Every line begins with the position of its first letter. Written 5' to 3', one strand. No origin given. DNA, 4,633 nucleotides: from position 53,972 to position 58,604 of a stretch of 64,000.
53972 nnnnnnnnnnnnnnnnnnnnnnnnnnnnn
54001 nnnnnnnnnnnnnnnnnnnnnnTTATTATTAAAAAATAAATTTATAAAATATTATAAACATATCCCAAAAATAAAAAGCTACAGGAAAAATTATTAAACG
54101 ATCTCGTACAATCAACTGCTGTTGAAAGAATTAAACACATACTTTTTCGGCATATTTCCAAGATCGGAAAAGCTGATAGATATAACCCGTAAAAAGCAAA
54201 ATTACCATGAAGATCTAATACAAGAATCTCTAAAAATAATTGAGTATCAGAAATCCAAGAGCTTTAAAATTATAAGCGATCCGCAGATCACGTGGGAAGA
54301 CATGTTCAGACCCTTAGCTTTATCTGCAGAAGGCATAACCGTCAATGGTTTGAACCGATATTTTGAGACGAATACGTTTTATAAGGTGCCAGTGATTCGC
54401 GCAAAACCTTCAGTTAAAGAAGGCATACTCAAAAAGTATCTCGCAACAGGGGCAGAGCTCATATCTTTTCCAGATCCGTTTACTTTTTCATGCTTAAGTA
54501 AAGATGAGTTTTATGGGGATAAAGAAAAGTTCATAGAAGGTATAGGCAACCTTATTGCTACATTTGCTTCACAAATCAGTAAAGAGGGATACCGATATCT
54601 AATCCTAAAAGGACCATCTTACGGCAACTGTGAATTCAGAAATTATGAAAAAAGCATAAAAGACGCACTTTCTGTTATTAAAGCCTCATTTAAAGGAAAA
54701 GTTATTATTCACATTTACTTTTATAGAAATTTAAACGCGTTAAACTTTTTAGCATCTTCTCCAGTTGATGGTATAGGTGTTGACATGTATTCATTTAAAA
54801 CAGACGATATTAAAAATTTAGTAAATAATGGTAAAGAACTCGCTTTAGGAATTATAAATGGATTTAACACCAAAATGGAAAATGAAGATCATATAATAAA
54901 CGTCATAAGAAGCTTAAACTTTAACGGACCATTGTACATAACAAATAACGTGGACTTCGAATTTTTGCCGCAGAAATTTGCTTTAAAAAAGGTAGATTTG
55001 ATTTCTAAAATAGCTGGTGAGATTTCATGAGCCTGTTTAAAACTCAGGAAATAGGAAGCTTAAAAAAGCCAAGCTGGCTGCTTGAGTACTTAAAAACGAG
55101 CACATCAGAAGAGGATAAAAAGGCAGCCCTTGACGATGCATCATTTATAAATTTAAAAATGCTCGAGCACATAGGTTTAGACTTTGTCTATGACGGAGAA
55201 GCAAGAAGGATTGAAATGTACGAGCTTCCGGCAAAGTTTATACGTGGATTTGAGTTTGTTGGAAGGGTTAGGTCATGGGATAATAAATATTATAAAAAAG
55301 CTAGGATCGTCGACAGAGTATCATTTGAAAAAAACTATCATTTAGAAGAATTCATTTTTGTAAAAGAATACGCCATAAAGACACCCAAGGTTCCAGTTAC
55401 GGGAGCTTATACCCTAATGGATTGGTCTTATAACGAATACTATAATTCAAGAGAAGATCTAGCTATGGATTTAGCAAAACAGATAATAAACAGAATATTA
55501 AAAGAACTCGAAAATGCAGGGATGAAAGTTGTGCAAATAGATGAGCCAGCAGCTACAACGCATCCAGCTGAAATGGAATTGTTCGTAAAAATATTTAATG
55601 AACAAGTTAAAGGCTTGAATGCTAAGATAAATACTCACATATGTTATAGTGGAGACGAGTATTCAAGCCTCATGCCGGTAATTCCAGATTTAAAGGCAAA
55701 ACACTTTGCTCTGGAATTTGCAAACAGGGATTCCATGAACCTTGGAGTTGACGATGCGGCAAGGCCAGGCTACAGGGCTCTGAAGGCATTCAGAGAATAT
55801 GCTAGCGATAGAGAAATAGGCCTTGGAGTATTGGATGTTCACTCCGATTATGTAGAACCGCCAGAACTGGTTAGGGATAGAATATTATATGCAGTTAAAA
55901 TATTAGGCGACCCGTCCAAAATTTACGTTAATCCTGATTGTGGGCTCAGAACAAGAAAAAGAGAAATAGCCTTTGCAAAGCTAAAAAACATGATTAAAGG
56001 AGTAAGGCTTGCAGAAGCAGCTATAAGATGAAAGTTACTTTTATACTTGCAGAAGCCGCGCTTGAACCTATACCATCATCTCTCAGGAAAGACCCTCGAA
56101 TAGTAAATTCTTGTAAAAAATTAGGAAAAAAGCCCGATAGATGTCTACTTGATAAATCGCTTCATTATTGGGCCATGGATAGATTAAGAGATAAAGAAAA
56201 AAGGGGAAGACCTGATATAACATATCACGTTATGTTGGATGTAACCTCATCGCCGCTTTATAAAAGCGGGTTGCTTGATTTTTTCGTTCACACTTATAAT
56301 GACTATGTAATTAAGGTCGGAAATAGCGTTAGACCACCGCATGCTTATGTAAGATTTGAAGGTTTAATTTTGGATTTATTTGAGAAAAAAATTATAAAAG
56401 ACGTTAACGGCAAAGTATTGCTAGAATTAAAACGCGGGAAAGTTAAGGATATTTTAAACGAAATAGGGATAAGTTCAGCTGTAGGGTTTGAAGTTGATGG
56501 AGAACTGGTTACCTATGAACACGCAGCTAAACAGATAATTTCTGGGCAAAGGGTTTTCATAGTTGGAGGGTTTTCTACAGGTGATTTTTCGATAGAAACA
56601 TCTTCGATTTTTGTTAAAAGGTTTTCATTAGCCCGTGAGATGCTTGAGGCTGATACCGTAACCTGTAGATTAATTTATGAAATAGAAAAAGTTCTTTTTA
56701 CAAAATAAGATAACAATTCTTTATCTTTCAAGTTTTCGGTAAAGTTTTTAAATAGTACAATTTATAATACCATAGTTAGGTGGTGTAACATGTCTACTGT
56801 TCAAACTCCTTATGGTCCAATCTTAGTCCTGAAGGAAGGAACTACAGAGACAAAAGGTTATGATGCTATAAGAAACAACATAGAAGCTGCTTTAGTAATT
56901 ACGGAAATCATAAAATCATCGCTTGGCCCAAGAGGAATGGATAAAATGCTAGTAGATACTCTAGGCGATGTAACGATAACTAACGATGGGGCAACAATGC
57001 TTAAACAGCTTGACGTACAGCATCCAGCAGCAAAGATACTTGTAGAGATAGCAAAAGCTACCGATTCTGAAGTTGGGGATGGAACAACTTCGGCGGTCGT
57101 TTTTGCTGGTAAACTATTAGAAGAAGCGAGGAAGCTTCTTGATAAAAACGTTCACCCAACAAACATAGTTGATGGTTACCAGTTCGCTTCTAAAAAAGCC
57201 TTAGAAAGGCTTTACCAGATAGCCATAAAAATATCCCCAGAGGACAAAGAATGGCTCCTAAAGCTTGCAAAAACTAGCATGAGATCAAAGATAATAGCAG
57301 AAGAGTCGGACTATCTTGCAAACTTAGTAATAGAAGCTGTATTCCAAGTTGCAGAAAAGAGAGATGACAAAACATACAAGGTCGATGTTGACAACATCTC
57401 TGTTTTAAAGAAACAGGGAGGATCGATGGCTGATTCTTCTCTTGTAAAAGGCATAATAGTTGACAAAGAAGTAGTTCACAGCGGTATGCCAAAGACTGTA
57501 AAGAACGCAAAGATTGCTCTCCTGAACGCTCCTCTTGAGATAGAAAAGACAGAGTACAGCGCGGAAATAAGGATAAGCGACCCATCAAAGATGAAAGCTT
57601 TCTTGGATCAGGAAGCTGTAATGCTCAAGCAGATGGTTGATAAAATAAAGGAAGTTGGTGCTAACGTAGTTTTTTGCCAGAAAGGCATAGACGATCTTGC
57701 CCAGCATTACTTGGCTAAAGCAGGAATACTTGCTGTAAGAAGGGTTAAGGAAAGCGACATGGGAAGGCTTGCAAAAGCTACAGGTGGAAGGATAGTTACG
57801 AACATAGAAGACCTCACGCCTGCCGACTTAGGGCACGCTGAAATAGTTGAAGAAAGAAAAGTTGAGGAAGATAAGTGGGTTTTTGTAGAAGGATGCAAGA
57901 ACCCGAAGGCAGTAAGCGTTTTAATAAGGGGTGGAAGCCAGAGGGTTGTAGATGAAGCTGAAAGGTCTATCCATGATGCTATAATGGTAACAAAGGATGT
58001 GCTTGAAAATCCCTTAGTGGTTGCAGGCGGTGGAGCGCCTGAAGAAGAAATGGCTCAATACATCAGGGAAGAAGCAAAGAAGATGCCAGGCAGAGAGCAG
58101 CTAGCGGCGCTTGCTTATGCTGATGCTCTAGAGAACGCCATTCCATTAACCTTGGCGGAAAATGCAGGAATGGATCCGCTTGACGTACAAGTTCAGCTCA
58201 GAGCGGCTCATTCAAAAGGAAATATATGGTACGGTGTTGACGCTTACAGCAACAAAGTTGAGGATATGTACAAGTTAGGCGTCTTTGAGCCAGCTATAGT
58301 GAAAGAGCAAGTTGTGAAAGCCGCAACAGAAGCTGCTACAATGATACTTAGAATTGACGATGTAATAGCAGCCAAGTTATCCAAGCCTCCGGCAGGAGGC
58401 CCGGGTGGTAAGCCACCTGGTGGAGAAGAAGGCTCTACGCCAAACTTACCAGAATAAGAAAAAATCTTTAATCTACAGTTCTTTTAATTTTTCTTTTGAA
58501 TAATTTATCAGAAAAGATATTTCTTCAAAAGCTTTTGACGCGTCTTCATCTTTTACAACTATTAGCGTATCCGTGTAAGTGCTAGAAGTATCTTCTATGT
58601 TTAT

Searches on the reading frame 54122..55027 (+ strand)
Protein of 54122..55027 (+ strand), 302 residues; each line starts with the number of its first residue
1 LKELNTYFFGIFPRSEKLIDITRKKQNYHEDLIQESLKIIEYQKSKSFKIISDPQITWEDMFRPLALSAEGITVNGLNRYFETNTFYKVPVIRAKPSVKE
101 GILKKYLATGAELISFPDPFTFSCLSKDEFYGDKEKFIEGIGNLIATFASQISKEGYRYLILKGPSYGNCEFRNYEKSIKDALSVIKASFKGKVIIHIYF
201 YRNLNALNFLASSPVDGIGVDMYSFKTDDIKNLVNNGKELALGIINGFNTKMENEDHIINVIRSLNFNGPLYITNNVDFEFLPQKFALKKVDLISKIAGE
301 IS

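Call 53: search_protein_families(library=pfam, proteins=[window:54122-55027:+], max_evalue=0.001)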
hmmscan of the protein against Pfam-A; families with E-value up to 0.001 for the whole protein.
window:54122-55027:+ (302 aa): 1 family
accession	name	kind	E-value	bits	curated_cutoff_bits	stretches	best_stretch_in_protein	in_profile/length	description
PF08267.18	Meth_synt_1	-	6.1e-13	49.4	27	1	75-265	106-308/313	Cobalamin-independent synthase, N-terminal domain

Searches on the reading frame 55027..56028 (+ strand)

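Call 53: search_protein_families(library=pfam, proteins=[window:55027-56028:+], max_evalue=0.001)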
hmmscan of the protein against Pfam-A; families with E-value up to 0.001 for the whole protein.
window:55027-56028:+ (334 aa): 2 families
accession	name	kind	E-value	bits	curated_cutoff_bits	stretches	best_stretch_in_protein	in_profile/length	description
PF01717.24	Meth_synt_2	-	4.2e-42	145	21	1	17-324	18-320/324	Cobalamin-independent synthase, Catalytic domain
PF08267.18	Meth_synt_1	-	3.7e-08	33.7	27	1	97-233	128-264/313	Cobalamin-independent synthase, N-terminal domain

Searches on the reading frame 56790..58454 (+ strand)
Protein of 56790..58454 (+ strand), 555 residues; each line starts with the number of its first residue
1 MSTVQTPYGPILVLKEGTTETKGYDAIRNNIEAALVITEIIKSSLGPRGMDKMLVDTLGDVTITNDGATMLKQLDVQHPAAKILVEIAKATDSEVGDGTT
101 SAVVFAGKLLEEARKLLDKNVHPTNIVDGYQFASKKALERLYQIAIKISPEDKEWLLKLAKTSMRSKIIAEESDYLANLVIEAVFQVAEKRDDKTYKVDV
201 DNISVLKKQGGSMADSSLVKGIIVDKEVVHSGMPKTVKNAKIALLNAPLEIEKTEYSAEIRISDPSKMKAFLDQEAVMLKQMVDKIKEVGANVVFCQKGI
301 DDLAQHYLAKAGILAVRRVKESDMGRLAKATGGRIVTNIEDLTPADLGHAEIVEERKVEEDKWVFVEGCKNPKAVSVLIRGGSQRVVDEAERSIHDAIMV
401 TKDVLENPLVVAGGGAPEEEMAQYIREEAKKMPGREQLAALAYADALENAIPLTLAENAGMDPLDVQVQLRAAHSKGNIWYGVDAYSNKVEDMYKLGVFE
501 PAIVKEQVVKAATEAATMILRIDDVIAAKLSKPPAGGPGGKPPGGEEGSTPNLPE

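Call 19: search_protein_families(library=pfam, proteins=[window:56790-58454:+], max_evalue=0.001)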
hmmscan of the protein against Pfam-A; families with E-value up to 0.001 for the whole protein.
window:56790-58454:+ (555 aa): 1 family
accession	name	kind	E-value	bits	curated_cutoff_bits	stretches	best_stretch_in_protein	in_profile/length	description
PF00118.29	Cpn60_TCP1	-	2.8e-192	640.2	34.3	1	37-529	1-489/490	TCP-1/cpn60 chaperonin family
